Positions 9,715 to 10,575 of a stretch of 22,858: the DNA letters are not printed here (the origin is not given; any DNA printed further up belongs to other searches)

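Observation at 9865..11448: Three-gene operon of uncharacterised proteins sharing one strand-plus-coiled-coil module, led by a possibly membrane-targeted, highly disordered acidic protein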

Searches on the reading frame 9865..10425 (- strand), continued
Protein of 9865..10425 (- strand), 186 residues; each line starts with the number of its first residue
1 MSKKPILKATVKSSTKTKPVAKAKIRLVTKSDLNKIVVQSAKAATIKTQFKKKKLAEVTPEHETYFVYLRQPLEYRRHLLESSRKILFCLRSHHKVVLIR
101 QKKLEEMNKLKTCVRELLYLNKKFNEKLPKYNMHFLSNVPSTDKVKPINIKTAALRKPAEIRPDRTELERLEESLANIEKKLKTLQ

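Call 83: search_protein_families(library=pfam, alignment_id=A6, max_evalue=0.01)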
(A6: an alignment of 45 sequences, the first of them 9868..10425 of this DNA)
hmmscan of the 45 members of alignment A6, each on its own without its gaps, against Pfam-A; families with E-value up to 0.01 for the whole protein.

A. member 1, window:9868-10425:- (186 aa): 0 families

B. families by the number of members that match (of 45 scanned): 28 families (the first 25 are shown)
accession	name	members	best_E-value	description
PF14931.11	IFT20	3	5.3e-05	Intraflagellar transport complex B, subunit 20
PF04108.17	ATG17_like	2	0.00024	Autophagy protein ATG17-like domain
PF12325.13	TMF_TATA_bd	2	0.0013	TATA element modulatory factor 1 TATA binding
PF17045.10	CEP63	1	6.2e-05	Centrosomal protein of 63 kDa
PF09177.16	STX6_10_61_N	1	0.00034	Syntaxin 6/10/61, N-terminal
PF25472.1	DUF7902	1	0.00051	Domain of unknown function (DUF7902)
PF00096.32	zf-C2H2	1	0.00066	Zinc finger, C2H2 type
PF03915.18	AIP3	1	0.0011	Actin interacting protein 3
PF13894.12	zf-C2H2_4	1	0.0011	C2H2-type zinc finger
PF13339.11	AATF-Che1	1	0.0021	Apoptosis antagonizing transcription factor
PF13863.11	DUF4200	1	0.0023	Domain of unknown function (DUF4200)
PF16740.10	SKA2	1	0.0027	Spindle and kinetochore-associated protein 2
PF25009.1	DUF7785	1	0.0033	Domain of unknown function (DUF7785)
PF12174.13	RST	1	0.0049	RCD1-SRO-TAF4 (RST) plant domain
PF17060.10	MPS2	1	0.0055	Monopolar spindle protein 2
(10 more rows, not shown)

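Call 84: search_solved_structures(query=A6, max_evalue=1, show_alignments=2)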
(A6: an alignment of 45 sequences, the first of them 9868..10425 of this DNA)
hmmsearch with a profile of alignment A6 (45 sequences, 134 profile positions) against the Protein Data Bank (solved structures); distinct sequences matched with E-value up to 1: 7.
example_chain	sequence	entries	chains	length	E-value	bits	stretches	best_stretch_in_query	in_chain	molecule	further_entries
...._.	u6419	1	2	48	0.056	17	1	105-134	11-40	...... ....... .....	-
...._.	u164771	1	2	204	0.19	15.3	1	108-134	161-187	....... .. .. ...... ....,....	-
5jge_C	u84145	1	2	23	0.2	15.2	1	17-38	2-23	Ape1 propeptide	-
7a48_B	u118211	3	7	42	0.34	14.5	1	113-134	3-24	APH colied-coil | APH coiled-coil | Coiled-coil APH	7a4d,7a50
4wic_A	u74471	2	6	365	0.36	14.4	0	28-87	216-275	RhUL123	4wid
6emw_A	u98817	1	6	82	0.83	13.2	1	56-129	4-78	ATP-dependent Clp protease ATP-binding subunit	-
9v2w_A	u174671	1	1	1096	0.97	13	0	28-113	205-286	Transcriptional regulatory protein SIN3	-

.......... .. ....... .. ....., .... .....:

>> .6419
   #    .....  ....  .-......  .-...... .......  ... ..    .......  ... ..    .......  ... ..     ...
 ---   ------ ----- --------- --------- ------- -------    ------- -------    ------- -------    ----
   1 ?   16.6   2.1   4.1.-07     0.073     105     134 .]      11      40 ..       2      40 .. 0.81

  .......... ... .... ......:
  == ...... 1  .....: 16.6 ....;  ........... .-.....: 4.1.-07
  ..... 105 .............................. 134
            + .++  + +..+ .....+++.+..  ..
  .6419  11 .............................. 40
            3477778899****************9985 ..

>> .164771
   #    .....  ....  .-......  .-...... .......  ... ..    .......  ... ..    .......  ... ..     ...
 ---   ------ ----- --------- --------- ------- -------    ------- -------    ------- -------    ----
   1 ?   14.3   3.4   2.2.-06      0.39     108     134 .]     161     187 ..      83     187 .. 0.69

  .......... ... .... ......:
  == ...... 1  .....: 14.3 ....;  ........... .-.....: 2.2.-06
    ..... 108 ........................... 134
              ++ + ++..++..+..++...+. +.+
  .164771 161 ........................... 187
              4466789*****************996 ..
